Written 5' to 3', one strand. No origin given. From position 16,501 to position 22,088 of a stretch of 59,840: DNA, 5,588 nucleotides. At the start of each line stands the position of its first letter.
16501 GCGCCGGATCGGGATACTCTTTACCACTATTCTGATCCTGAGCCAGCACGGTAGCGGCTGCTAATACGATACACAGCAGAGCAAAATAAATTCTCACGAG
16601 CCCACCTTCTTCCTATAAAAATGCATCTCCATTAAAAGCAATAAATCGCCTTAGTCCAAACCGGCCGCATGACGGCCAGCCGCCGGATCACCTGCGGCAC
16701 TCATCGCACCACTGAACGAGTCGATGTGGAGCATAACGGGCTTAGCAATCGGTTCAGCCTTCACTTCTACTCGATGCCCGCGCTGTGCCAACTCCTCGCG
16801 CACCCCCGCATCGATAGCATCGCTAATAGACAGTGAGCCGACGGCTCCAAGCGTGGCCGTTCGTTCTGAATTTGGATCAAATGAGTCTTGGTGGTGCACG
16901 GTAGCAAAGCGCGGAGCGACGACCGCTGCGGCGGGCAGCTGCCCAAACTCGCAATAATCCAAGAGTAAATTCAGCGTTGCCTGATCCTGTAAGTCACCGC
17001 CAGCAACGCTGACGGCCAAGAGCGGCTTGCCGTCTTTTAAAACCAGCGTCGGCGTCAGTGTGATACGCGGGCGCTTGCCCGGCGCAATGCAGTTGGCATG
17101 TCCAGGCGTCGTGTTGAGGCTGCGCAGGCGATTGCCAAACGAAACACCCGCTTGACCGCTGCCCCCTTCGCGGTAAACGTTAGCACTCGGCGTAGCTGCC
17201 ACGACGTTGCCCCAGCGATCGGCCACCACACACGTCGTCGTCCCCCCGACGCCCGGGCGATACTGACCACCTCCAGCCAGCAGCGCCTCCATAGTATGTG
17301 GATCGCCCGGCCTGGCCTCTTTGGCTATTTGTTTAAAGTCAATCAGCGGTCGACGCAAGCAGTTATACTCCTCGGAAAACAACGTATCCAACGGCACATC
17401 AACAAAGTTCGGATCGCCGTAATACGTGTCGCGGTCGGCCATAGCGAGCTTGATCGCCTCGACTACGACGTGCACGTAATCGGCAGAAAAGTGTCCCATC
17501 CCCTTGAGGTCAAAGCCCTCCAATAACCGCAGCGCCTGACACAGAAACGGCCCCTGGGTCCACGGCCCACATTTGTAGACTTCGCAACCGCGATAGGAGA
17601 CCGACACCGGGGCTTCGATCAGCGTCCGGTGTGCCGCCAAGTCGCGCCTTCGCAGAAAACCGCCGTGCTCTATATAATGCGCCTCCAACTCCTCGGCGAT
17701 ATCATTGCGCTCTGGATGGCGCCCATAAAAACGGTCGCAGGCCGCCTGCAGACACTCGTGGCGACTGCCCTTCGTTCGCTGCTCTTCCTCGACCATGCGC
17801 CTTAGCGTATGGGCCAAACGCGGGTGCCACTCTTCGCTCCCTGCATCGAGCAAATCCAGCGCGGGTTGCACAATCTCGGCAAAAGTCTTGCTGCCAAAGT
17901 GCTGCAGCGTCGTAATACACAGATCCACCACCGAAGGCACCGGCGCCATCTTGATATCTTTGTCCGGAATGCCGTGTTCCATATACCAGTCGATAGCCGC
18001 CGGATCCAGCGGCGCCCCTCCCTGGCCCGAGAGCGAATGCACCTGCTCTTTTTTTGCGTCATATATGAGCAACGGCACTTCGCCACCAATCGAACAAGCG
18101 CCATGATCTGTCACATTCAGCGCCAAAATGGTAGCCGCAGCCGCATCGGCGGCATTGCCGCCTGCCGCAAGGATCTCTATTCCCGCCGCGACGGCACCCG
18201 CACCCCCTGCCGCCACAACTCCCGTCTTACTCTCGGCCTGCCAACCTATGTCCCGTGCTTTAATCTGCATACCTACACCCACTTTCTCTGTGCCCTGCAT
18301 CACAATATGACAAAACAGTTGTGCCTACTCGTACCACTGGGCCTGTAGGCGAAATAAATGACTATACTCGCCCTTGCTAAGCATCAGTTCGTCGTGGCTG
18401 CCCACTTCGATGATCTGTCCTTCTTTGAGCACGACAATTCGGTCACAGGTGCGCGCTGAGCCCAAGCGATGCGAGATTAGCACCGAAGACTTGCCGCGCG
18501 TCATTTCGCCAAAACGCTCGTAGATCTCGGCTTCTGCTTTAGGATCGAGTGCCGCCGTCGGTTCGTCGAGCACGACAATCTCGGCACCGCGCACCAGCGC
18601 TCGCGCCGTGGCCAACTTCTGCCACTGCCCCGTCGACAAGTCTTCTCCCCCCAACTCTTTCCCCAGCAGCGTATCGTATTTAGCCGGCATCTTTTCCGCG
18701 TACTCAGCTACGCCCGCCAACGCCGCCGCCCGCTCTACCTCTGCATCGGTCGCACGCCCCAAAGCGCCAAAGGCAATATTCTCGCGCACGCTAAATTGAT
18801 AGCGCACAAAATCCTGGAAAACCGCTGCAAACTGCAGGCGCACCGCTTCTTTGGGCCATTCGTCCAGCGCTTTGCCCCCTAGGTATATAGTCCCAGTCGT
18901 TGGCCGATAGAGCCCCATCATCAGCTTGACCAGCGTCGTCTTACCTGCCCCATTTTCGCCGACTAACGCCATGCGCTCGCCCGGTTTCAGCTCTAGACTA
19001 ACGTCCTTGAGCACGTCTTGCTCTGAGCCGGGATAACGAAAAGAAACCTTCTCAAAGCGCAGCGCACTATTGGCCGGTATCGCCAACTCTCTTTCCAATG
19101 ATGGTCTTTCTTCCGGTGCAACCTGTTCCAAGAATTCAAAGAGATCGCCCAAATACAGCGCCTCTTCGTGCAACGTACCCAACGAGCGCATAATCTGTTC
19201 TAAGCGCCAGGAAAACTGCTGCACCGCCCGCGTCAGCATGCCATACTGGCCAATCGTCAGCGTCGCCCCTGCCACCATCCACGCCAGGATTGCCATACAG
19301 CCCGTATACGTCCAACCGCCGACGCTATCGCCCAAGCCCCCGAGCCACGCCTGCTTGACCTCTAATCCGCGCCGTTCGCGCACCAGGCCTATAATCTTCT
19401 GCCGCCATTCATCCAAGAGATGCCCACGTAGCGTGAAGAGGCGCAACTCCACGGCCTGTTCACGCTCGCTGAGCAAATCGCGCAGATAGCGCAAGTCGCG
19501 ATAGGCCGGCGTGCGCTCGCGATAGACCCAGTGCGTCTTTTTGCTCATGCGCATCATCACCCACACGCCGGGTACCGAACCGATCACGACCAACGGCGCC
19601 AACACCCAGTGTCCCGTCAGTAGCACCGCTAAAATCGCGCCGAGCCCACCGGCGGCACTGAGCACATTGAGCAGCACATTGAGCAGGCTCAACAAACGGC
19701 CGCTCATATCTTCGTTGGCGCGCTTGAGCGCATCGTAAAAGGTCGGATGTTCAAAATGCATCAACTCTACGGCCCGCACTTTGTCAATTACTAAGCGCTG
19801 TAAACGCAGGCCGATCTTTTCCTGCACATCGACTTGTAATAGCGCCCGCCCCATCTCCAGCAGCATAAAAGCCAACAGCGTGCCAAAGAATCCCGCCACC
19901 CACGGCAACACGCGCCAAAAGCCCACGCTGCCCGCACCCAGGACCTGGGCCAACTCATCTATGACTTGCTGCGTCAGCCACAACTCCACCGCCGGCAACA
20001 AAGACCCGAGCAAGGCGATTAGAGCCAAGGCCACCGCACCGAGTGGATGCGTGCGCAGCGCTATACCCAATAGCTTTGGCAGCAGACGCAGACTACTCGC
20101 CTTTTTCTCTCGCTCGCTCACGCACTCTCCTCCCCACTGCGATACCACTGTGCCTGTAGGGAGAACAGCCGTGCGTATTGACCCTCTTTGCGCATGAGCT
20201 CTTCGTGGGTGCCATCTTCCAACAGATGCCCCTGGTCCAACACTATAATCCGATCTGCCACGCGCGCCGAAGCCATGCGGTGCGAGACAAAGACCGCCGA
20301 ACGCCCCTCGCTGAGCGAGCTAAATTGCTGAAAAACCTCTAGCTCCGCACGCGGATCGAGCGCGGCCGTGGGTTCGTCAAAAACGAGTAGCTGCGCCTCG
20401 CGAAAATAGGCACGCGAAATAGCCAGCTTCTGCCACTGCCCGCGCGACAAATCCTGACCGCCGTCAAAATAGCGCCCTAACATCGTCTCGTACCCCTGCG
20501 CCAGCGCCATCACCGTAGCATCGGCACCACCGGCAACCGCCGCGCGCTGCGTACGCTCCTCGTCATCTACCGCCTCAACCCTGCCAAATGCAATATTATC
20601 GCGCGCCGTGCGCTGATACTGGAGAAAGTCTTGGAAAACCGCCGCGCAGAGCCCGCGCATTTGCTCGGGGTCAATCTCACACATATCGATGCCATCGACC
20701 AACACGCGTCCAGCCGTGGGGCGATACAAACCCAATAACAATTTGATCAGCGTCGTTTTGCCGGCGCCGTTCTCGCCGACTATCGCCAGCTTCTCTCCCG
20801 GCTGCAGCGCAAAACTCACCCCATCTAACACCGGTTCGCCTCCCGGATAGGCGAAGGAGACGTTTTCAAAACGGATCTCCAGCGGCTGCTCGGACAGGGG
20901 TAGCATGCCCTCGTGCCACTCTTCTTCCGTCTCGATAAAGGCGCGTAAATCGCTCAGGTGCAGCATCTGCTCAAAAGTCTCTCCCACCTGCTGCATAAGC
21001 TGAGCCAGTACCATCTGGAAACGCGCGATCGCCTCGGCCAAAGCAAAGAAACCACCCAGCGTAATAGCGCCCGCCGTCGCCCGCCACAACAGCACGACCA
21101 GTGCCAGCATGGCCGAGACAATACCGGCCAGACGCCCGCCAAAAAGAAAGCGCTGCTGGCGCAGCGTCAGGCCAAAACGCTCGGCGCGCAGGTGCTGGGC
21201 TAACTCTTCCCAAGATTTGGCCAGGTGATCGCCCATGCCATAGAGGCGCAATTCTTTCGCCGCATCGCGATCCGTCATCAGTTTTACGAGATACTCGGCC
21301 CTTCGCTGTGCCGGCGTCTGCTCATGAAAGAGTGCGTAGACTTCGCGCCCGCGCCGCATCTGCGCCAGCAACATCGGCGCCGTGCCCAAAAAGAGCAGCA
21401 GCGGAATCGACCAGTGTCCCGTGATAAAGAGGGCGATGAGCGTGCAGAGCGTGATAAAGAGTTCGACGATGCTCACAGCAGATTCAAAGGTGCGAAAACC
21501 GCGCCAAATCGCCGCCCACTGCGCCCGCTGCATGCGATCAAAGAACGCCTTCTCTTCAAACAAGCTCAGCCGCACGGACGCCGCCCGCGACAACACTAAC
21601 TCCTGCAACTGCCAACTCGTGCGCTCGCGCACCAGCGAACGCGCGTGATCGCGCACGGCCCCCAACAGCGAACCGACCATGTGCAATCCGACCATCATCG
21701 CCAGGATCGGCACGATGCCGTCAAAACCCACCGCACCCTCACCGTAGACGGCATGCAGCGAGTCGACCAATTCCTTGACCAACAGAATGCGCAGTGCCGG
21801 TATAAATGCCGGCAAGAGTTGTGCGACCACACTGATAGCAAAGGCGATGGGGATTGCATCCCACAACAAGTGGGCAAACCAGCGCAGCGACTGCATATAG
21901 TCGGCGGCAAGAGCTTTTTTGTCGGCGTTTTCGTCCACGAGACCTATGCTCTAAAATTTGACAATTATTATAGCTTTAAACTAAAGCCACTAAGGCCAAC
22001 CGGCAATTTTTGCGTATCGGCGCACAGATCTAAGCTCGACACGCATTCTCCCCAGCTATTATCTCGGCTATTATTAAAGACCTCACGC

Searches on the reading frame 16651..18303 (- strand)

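Call 7: search_protein_families(library=pfam, proteins=[window:16651-18303:-], max_evalue=0.01)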
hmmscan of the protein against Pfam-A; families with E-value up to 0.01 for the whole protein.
window:16651-18303:- (550 aa): 1 family
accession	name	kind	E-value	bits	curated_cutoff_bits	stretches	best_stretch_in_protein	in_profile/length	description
PF01019.26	G_glu_transpept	-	1.1e-83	282.2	27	2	161-540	160-508/512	Gamma-glutamyltranspeptidase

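Call 8: search_protein_families(library=ncbifam, proteins=[window:16651-18303:-], max_evalue=0.01)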
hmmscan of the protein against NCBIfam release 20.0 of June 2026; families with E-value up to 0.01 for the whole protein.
window:16651-18303:- (550 aa): 2 families
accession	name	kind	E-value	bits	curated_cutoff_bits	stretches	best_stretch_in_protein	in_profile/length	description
TIGR00066.1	g_glut_trans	equivalog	3.9e-67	226.9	357.85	2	199-517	198-494/518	gamma-glutamyltransferase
NF007187.0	PRK09615.1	equivalog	7.8e-48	163.1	990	2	199-472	245-518/581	gamma-glutamyltransferase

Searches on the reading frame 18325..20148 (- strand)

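Call 7: search_protein_families(library=pfam, proteins=[window:18325-20148:-], max_evalue=0.01)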
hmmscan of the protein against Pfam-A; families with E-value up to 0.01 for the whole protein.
window:18325-20148:- (607 aa): 4 families
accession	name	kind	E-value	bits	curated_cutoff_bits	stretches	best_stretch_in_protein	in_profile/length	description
PF00005.33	ABC_tran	-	1.2e-31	110.6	25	1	380-532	1-137/137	ABC transporter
PF13304.12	AAA_21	-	1.6e-08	35.5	27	1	503-559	237-296/304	AAA domain, putative AbiEii toxin, Type IV TA system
PF02463.25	SMC_N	-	0.0029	17.5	40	0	515-574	152-211/220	RecF/RecN/SMC N terminal domain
PF13191.12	AAA_16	-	0.0096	16.9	32.6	0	392-493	26-122/167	AAA ATPase domain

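Call 8: search_protein_families(library=ncbifam, proteins=[window:18325-20148:-], max_evalue=0.01)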
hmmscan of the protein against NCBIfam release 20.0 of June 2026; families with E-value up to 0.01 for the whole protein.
window:18325-20148:- (607 aa): 189 families (the best 25 are shown)
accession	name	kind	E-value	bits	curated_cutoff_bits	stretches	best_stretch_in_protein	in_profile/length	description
TIGR02204.1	MsbA_rel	hypoth_equivalog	3e-70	237.5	780.4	1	316-602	291-575/576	ABC transporter, permease/ATP-binding protein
TIGR02203.1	MsbA_lipidA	equivalog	1.5e-67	228.4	602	1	140-603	114-570/572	lipid A export permease/ATP-binding protein MsbA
TIGR03796.1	NHLM_micro_ABC1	equivalog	3.1e-67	227.3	853.3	1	40-599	158-709/710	NHLP family bacteriocin export ABC transporter peptidase/permease/ATPase subunit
TIGR03375.1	type_I_sec_LssB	subfamily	6e-64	216.5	693.1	1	344-589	446-689/696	type I secretion system permease/ATPase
TIGR01846.1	type_I_sec_HlyB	subfamily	1.6e-63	215.1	725.55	1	291-603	386-693/694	type I secretion system permease/ATPase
NF010178.0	PRK13657.1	equivalog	3e-63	214.2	733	1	285-602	258-570/588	glucan ABC transporter ATP-binding protein/ permease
TIGR00958.1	3a01208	subfamily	9.8e-61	205.9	874.6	1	358-598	474-710/711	antigen peptide transporter 2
NF045513.1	HepA_fam_ABC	equivalog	3.8e-59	200.7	725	1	361-602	372-609/610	heterocyst formation ABC transporter subunit HepA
TIGR03797.1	NHLM_micro_ABC2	equivalog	2e-58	198.5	709.4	1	27-602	127-685/686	NHLP bacteriocin export ABC transporter permease/ATPase subunit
NF052233.1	CphA_assoc_ABC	equivalog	2.8e-57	194.6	880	1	289-604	436-745/766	cyanophycin metabolism-associated ABC transporter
TIGR02857.1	CydD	equivalog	3.9e-57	194.4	435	1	335-574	296-529/529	thiol reductant ABC exporter subunit CydD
NF008381.0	PRK11176.1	equivalog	3.4e-56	190.8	867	1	358-603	337-580/582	lipid A ABC transporter ATP-binding protein/permease MsbA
TIGR01192.1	chvA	subfamily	5.4e-54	183.8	585.4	1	289-600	262-568/585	glucan export ABC transporter ATP-binding protein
NF008364.0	PRK11160.1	equivalog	5.7e-52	177.1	630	1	358-599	334-572/575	heme ABC transporter ATP-binding protein/permease CydC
TIGR01193.1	bacteriocin_ABC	subfamily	8.8e-51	173.2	523.85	1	291-599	403-706/708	peptide cleavage/export ABC transporter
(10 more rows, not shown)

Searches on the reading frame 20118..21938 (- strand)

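Call 7: search_protein_families(library=pfam, proteins=[window:20118-21938:-], max_evalue=0.01)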
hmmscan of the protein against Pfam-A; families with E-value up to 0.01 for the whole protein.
window:20118-21938:- (606 aa): 7 families
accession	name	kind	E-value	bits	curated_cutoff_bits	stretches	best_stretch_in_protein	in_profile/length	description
PF00005.33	ABC_tran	-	3.2e-30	106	25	1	371-525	1-137/137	ABC transporter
PF13304.12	AAA_21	-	1.6e-08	35.5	27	1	496-553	237-298/304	AAA domain, putative AbiEii toxin, Type IV TA system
PF02463.25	SMC_N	-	0.0011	18.9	40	0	385-566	28-210/220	RecF/RecN/SMC N terminal domain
PF13401.12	AAA_22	-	0.0017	19.1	27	0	384-408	8-32/130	AAA domain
PF13476.12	AAA_23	-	0.0072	17.4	27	0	385-401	23-39/201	AAA domain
PF13191.12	AAA_16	-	0.0097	16.9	32.6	0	384-532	27-113/167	AAA ATPase domain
PF13555.12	AAA_29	-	0.0098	16.1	27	0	372-398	13-39/61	P-loop containing region of AAA domain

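Call 8: search_protein_families(library=ncbifam, proteins=[window:20118-21938:-], max_evalue=0.01)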
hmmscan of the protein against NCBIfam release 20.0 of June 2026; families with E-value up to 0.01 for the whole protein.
window:20118-21938:- (606 aa): 187 families (the best 25 are shown)
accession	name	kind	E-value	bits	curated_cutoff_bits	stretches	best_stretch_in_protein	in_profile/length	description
TIGR03375.1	type_I_sec_LssB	subfamily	1.4e-73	248.4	693.1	1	79-585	191-692/696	type I secretion system permease/ATPase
TIGR02203.1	MsbA_lipidA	equivalog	1.6e-73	248.1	602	1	33-596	16-570/572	lipid A export permease/ATP-binding protein MsbA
TIGR02204.1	MsbA_rel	hypoth_equivalog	7.7e-72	242.8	780.4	1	289-595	274-575/576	ABC transporter, permease/ATP-binding protein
TIGR01846.1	type_I_sec_HlyB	subfamily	7.6e-68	229.4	725.55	1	73-596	176-693/694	type I secretion system permease/ATPase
NF010178.0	PRK13657.1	equivalog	1e-63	215.7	733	1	269-595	247-570/588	glucan ABC transporter ATP-binding protein/ permease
TIGR03796.1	NHLM_micro_ABC1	equivalog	1.9e-59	201.6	853.3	1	231-592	346-709/710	NHLP family bacteriocin export ABC transporter peptidase/permease/ATPase subunit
TIGR00958.1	3a01208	subfamily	2.5e-59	201.3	874.6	1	300-591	430-710/711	antigen peptide transporter 2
NF045513.1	HepA_fam_ABC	equivalog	5.8e-57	193.4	725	1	278-595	295-609/610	heterocyst formation ABC transporter subunit HepA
TIGR03797.1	NHLM_micro_ABC2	equivalog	6.6e-57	193.5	709.4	1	35-595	144-685/686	NHLP bacteriocin export ABC transporter permease/ATPase subunit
TIGR02857.1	CydD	equivalog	1.1e-55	189.7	435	1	271-567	238-529/529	thiol reductant ABC exporter subunit CydD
TIGR01192.1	chvA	subfamily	1.7e-55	188.8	585.4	1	269-592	247-567/585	glucan export ABC transporter ATP-binding protein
NF008381.0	PRK11176.1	equivalog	6.2e-55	186.7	867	1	31-595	25-579/582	lipid A ABC transporter ATP-binding protein/permease MsbA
NF052233.1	CphA_assoc_ABC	equivalog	4.2e-53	180.8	880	1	281-597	433-745/766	cyanophycin metabolism-associated ABC transporter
TIGR01842.1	type_I_sec_PrtD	subfamily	2.1e-51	175.1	510.15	1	75-583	45-542/544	type I secretion system permease/ATPase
NF008364.0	PRK11160.1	equivalog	2.1e-48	165.3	630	1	175-592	165-572/575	heme ABC transporter ATP-binding protein/permease CydC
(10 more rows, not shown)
